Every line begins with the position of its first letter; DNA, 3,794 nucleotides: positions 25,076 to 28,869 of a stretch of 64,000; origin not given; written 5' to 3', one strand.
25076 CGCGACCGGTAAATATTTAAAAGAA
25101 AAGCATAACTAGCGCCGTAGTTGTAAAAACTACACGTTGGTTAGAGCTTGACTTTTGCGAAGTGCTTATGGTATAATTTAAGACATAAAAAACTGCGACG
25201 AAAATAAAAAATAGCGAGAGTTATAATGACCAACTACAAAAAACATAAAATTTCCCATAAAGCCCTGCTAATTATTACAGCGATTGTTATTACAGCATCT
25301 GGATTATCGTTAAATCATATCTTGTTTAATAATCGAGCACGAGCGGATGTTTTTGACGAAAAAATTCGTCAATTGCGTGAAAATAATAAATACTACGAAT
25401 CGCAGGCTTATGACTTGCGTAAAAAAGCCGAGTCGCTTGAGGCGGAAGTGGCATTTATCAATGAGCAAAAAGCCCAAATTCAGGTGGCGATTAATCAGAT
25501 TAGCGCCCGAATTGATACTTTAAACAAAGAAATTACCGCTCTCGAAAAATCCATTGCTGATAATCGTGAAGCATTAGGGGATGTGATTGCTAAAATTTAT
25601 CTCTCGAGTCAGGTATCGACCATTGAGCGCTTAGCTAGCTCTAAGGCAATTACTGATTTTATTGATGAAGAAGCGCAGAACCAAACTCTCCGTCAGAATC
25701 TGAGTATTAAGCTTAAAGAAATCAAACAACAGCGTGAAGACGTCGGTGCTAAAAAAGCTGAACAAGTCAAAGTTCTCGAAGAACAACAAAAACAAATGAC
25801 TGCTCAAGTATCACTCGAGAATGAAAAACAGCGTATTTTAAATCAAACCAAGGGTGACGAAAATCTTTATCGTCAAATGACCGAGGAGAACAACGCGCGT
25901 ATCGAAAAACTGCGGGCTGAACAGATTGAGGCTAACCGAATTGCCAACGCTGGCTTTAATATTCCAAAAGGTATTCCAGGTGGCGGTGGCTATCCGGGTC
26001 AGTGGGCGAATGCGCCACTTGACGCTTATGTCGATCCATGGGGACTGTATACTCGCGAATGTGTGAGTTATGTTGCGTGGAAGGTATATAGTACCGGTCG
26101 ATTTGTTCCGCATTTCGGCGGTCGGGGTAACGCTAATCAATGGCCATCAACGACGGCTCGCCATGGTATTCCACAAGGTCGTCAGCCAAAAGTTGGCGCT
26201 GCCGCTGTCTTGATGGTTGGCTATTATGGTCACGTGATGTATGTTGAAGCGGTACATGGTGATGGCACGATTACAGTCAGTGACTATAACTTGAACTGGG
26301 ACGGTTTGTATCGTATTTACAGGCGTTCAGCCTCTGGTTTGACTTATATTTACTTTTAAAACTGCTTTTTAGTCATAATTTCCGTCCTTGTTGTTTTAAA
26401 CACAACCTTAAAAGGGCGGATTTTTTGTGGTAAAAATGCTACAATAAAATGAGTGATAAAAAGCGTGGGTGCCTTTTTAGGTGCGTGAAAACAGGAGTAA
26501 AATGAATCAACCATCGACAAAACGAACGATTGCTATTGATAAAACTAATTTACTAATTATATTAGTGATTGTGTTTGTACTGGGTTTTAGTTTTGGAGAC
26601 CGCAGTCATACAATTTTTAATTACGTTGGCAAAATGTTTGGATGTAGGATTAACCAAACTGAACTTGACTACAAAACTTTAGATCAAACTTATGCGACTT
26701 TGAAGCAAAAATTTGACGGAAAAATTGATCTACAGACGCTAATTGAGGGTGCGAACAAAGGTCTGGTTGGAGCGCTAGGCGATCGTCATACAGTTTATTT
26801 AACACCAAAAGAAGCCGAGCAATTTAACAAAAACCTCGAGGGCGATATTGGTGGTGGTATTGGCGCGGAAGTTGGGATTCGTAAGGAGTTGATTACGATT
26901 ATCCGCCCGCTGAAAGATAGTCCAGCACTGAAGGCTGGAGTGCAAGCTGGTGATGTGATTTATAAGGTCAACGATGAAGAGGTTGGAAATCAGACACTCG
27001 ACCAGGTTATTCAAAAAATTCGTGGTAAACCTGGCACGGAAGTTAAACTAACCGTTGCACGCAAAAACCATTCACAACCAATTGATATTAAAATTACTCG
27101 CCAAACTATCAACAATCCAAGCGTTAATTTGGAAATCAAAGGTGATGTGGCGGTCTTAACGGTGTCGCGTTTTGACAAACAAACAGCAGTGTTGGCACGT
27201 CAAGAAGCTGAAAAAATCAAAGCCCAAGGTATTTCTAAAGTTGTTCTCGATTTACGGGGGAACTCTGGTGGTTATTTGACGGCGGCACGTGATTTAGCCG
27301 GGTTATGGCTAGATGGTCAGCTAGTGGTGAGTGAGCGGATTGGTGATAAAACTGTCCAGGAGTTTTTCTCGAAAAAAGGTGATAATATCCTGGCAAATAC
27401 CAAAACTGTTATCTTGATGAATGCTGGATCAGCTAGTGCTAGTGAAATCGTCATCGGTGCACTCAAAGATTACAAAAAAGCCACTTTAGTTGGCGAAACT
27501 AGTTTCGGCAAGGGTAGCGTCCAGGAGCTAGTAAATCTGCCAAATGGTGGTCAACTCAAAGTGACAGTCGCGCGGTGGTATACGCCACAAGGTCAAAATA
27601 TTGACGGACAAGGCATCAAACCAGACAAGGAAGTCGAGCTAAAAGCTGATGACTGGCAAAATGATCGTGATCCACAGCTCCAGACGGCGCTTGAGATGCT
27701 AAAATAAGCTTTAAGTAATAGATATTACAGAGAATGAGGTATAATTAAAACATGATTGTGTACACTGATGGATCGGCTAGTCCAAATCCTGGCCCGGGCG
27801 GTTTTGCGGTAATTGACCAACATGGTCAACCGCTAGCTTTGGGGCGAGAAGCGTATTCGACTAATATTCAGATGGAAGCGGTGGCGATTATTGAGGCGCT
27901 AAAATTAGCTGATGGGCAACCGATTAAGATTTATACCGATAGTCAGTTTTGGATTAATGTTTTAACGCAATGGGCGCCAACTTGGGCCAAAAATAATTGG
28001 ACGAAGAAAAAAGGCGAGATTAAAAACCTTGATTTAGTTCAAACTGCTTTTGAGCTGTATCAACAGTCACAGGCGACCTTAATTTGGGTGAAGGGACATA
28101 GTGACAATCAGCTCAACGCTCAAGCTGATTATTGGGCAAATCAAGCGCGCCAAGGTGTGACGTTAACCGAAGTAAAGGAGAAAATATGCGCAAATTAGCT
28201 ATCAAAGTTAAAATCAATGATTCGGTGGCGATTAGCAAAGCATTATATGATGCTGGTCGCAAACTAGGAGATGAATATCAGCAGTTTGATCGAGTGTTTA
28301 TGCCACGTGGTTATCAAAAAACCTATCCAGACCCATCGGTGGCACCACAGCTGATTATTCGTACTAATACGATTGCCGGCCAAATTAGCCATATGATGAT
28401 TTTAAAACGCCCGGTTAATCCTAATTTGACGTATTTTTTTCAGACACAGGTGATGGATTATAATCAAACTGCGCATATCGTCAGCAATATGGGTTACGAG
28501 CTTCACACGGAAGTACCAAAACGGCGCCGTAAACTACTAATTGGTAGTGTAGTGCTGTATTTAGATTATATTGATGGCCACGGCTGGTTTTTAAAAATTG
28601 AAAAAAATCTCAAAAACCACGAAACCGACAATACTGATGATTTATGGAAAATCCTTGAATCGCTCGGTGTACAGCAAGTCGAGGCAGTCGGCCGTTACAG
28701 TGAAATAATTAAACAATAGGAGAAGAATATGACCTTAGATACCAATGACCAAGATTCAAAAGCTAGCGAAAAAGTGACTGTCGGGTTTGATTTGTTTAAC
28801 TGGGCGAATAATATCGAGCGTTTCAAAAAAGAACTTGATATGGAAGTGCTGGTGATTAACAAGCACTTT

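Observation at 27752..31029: Tightly coupled operon RNase HI / degenerate CYTH / orphan possibly KwaB-like protein / Pif1 helicase: candidate nucleic-acid surveillance or defence module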

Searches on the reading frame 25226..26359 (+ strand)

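Call 14: search_protein_families(library=padloc, proteins=[window:25226-26359:+], max_evalue=0.1)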
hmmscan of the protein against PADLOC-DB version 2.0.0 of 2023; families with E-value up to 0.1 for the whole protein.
window:25226-26359:+ (377 aa): 8 families
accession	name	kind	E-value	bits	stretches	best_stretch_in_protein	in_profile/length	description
PDLC03812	RTasRmuC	-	0.00012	18.8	1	12-121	4-115/439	DRT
PDLC03865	LmuB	-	0.0028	13.9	1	40-221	575-765/1007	-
PDLC01177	CorA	-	0.0078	14.4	1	58-114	20-77/117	CorA-like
PDLC00581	JetC3|JetC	-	0.011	11.5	1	37-237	753-944/1473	DUF3584 domain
PDLC03863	LmuB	-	0.032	10.9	1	61-193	336-464/610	-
PDLC00519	JetC1|JetC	-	0.033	10.4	1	36-228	268-470/1097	DUF3584 domain; MukB-like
PDLC00582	JetC3|JetC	-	0.044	9.5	1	50-216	408-573/1472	DUF3584 domain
PDLC01432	Cas5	-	0.049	11.9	1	36-174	54-183/211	CAS-I-B; effector_G5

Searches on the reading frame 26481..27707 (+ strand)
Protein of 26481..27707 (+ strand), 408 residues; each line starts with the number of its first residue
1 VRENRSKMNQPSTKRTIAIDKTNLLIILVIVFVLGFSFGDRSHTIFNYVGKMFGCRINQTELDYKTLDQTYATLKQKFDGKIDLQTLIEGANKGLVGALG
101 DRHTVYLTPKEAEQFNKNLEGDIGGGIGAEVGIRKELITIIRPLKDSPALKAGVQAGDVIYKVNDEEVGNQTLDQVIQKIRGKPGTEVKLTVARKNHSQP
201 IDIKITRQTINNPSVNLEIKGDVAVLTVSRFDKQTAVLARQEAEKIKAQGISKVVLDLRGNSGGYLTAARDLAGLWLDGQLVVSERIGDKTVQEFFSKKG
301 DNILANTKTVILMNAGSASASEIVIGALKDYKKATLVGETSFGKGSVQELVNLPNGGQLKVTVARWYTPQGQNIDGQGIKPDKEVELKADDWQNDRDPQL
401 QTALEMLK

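Call 4: search_protein_families(library=pfam, proteins=[window:26481-27707:+], max_evalue=1)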
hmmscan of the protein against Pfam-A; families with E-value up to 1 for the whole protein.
window:26481-27707:+ (408 aa): 9 families
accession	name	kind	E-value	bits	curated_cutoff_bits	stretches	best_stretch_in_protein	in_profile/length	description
PF03572.23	Peptidase_S41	-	1.9e-46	158.1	24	1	222-385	1-165/165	Peptidase family S41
PF17820.7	PDZ_6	-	3.7e-14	52.6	27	1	143-194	5-54/54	PDZ domain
PF13180.12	PDZ_2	-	1.1e-11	45.3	27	1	125-205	1-80/80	PDZ domain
PF00595.29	PDZ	-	3.2e-11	43.9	23.2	1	121-192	6-80/81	PDZ domain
PF22694.1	CtpB_N-like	-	9.2e-06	26.5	27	1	62-107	36-81/85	Activating protease CtpB N-terminal domain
PF14685.13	PDZ_Tricorn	-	7.5e-05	23.1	25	1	143-197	27-81/88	Tricorn protease PDZ domain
PF13624.11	SurA_N_3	-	0.013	15.8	27.2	1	24-87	17-78/162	SurA-like N-terminal domain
PF02183.23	HALZ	-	0.14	12.7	28.1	1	59-79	2-22/43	Homeobox associated leucine zipper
PF00254.34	FKBP_C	-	0.16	12.8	21.1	0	336-386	38-88/94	FKBP-type peptidyl-prolyl cis-trans isomerase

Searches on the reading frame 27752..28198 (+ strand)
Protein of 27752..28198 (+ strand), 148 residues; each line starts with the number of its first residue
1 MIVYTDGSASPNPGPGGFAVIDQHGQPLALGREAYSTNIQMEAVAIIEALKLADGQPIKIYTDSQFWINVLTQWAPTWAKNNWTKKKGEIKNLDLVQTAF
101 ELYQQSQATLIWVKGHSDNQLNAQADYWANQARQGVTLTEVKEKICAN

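Call 4: search_protein_families(library=pfam, proteins=[window:27752-28198:+], max_evalue=1)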
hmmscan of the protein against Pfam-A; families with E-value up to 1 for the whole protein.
window:27752-28198:+ (148 aa): 2 families
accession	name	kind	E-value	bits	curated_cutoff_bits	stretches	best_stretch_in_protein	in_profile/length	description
PF00075.30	RNase_H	-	1.1e-32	113.5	25.8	1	1-133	4-140/141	RNase H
PF13456.12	RVT_3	-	0.065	13.6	21.6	1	5-73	2-78/123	Reverse transcriptase-like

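Call 5: search_protein_families(library=padloc, proteins=[window:27752-28198:+], max_evalue=1)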
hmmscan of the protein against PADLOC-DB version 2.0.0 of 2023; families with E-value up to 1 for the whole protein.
window:27752-28198:+ (148 aa): 0 families

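Call 6: search_protein_families(library=ncbifam, proteins=[window:27752-28198:+], max_evalue=1)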
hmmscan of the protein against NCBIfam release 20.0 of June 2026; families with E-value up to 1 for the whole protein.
window:27752-28198:+ (148 aa): 5 families
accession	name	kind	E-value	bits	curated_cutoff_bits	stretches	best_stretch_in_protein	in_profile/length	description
NF001236.0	PRK00203.1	equivalog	3.6e-32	111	160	1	2-138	6-146/151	ribonuclease HI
NF005116.0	PRK06548.1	equivalog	1.7e-15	57.4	280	1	2-134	7-141/161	ribonuclease H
NF006433.0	PRK08719.1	subfamily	1.4e-13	50.9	170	1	16-132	25-144/147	ribonuclease H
NF041306.1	RnaseHI_Halo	equivalog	1.8e-05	24.7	300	1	3-132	72-194/197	ribonuclease HI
NF047535.1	small_SR7P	equivalog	0.042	14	45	1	124-144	13-33/42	small protein SR7P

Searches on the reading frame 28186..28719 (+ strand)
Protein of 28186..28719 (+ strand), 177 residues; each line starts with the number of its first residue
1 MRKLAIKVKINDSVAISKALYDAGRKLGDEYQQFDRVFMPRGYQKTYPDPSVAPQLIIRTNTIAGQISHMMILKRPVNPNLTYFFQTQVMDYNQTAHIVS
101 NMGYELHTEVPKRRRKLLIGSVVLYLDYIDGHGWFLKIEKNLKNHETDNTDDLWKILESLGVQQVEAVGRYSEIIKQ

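Call 4: search_protein_families(library=pfam, proteins=[window:28186-28719:+], max_evalue=1)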
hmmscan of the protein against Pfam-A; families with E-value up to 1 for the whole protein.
window:28186-28719:+ (177 aa): 1 family
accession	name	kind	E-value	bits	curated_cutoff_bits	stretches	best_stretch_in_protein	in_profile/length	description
PF01928.26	CYTH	-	0.0002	21.7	23.2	1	66-170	62-177/179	CYTH domain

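Call 5: search_protein_families(library=padloc, proteins=[window:28186-28719:+], max_evalue=1)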
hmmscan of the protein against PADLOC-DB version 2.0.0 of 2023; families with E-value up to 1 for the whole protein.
window:28186-28719:+ (177 aa): 0 families

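Call 6: search_protein_families(library=ncbifam, proteins=[window:28186-28719:+], max_evalue=1)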
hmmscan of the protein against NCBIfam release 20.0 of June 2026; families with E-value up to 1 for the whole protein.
window:28186-28719:+ (177 aa): 1 family
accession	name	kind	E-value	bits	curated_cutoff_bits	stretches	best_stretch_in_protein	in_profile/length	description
TIGR00318.1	cyaB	equivalog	1.8e-07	31.2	57.95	1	86-176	81-173/174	class IV adenylate cyclase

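Call 43: find_homologous_proteins(query=window:28186-28719:+, max_evalue=0.001)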
Query window:28186-28719:+ (177 aa): 17 proteins with E <= 0.001 among 50 candidates.
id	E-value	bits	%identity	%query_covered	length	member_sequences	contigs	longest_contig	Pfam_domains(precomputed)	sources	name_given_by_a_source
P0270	4.2e-109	380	97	100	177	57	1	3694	-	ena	-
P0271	1.9e-106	371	97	100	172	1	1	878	-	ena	-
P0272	1.1e-105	369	92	100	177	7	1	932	-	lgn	-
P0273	4.8e-103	360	89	100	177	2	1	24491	-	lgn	-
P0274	3.2e-101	354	88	100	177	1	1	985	-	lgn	-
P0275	6.1e-92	324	82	100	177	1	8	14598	-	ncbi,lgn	-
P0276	9.7e-83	294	74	99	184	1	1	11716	-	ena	-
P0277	8.4e-66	239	61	100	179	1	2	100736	-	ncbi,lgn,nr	ncbi:MAG: hypothetical protein Q3996_01760 [Candidatus Saccharibacteria bacterium]|nr:hypothetical p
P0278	1.1e-65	239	61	100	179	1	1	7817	-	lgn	-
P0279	8.7e-65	236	58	100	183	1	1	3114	-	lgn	-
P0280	6.6e-63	230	59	99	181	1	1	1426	-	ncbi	-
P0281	1.7e-62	228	60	100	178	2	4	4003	-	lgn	-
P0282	1.0e-58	216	55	99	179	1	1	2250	-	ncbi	-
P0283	5.3e-58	214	54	100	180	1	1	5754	-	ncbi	-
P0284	2.6e-55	205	53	99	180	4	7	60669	PF01928.27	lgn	-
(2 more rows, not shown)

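Call 52: predict_structure(alignment_id=A2)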
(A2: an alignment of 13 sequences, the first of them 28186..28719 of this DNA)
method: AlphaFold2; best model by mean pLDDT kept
length: 177 residues; sequences in the alignment: 13
mean_pLDDT: 90.7   pTM: 0.84
mean pLDDT of the five models: 90.7, 89.0, 88.5, 88.0, 87.2
residues with pLDDT >= 90: 113; 70-90: 62; 50-70: 2; < 50: 0
segments of 3 or more residues with pLDDT < 50: none
pLDDT, mean of each block of 10 residues (from residue 1): 93 89 93 96 90 92 93 91 88 84 93 95 95 95 87 90 82 86
secondary structure, 60 per line:
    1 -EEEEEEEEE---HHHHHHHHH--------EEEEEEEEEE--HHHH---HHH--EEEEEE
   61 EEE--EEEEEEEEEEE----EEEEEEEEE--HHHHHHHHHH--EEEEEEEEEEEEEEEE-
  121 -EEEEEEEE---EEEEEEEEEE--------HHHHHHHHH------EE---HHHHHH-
elements in order: E2-10 H14-22 E31-40 H43-46 E55-63 E66-76 E81-89 H92-101 E104-119 E122-129 E133-142 H151-159 H171-176

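Call 56: fold_search(model_id=the predicted structure, library=pdb)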
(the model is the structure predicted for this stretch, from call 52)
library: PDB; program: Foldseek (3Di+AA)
matches with E <= 10: 1198; with E <= 0.001: 66
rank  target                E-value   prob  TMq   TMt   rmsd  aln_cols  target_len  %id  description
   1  2een_A                5.7e-11  1.00  0.79  0.79   2.7       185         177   20  Structure of PH1819 protein from Pyrococcus Horikoshii OT3 (released 2007-08-21)
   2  1yem_B                1.4e-10  1.00  0.75  0.80   3.2       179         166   18  Conserved hypothetical protein Pfu-838710-001 from Pyrococcus furiosus (released 2005-01-11)
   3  2dc4_A                3.3e-10  1.00  0.77  0.82   2.8       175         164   21  Structure of PH1012 protein from Pyrococcus Horikoshii OT3 (released 2006-06-28)
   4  7nsf                  8.6e-10  1.00  0.77  0.77   3.1       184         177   17  Triphosphate tunnel metalloenzyme from Sulfolobus acidocaldarius in complex with triphosphate and magnesium (released 2021-06-02)
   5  7nsd                  1.2e-09  1.00  0.78  0.78   3.1       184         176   17  Triphosphate tunnel metalloenzyme from Sulfolobus acidocaldarius in complex with ATP and calcium (released 2021-06-02)
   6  1yem_A                1.2e-09  1.00  0.73  0.79   3.2       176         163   18  Conserved hypothetical protein Pfu-838710-001 from Pyrococcus furiosus (released 2005-01-11)
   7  7ns9                  1.3e-09  1.00  0.77  0.77   3.1       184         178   17  Triphosphate tunnel metalloenzyme from Sulfolobus acidocaldarius in complex with triphosphate and calcium (released 2021-06-02)
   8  7nsa                  1.6e-09  1.00  0.78  0.78   3.1       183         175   17  Triphosphate tunnel metalloenzyme from Sulfolobus acidocaldarius in complex with pyrophosphate and calcium (released 2021-06-02)
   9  7ns8                  4.0e-09  1.00  0.59  0.63   5.0       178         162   16  Triphosphate tunnel metalloenzyme from Sulfolobus acidocaldarius (released 2021-06-02)
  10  3n0z_A                6.2e-09  1.00  0.79  0.80   2.8       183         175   15  Adenylate cyclase class IV with active site ligand 3AT (released 2010-11-24)
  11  2aca_A                9.0e-09  1.00  0.71  0.73   3.0       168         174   18  X-ray structure of a putative adenylate cyclase Q87NV8 from Vibrio parahaemolyticus at the 2.25 A resolution. Northeas (released 2005-08-02)
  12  2fjt_B                1.1e-08  1.00  0.73  0.74   3.9       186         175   16  Adenylyl cyclase class iv from Yersinia pestis (released 2006-11-14)
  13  2fjt_A                1.5e-08  1.00  0.73  0.73   3.8       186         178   16  Adenylyl cyclase class iv from Yersinia pestis (released 2006-11-14)
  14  2een_B                3.0e-08  1.00  0.73  0.79   2.8       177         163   19  Structure of PH1819 protein from Pyrococcus Horikoshii OT3 (released 2007-08-21)
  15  3n10_A                4.0e-08  1.00  0.81  0.81   2.7       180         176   14  Product complex of adenylate cyclase class IV (released 2010-06-23)
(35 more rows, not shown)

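Call 57: search_solved_structures(query=A2, max_evalue=10, show_alignments=4)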
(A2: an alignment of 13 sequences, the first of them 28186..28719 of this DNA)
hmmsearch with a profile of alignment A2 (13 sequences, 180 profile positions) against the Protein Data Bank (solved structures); distinct sequences matched with E-value up to 10: 9.
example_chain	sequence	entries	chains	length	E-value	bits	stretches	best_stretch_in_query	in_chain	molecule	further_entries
1yem_A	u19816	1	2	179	5.8e-07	32.4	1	45-176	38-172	Conserved hypothetical protein Pfu-838710-001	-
2dc4_A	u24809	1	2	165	0.00037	23.3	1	53-175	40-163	165aa long hypothetical protein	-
2een_A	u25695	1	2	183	0.00059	22.6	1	97-171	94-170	Hypothetical protein PH1819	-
2aca_A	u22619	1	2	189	0.0036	20.1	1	88-175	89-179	putative adenylate cyclase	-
2a6m_A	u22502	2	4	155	0.11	15.2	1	109-177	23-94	ISHp608 transposase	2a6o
2vhg_A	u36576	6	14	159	0.12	15.1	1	109-177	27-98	TRANSPOSASE ORFA | Putative transposase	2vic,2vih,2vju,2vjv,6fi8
2ltk_A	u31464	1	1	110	0.6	12.8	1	17-65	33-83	Mono-cysteine glutaredoxin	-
4nzk_A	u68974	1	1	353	0.87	12.3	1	26-78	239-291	Uncharacterized protein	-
2mxn_A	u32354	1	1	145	1.1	12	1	17-65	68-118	Mono-cysteine glutaredoxin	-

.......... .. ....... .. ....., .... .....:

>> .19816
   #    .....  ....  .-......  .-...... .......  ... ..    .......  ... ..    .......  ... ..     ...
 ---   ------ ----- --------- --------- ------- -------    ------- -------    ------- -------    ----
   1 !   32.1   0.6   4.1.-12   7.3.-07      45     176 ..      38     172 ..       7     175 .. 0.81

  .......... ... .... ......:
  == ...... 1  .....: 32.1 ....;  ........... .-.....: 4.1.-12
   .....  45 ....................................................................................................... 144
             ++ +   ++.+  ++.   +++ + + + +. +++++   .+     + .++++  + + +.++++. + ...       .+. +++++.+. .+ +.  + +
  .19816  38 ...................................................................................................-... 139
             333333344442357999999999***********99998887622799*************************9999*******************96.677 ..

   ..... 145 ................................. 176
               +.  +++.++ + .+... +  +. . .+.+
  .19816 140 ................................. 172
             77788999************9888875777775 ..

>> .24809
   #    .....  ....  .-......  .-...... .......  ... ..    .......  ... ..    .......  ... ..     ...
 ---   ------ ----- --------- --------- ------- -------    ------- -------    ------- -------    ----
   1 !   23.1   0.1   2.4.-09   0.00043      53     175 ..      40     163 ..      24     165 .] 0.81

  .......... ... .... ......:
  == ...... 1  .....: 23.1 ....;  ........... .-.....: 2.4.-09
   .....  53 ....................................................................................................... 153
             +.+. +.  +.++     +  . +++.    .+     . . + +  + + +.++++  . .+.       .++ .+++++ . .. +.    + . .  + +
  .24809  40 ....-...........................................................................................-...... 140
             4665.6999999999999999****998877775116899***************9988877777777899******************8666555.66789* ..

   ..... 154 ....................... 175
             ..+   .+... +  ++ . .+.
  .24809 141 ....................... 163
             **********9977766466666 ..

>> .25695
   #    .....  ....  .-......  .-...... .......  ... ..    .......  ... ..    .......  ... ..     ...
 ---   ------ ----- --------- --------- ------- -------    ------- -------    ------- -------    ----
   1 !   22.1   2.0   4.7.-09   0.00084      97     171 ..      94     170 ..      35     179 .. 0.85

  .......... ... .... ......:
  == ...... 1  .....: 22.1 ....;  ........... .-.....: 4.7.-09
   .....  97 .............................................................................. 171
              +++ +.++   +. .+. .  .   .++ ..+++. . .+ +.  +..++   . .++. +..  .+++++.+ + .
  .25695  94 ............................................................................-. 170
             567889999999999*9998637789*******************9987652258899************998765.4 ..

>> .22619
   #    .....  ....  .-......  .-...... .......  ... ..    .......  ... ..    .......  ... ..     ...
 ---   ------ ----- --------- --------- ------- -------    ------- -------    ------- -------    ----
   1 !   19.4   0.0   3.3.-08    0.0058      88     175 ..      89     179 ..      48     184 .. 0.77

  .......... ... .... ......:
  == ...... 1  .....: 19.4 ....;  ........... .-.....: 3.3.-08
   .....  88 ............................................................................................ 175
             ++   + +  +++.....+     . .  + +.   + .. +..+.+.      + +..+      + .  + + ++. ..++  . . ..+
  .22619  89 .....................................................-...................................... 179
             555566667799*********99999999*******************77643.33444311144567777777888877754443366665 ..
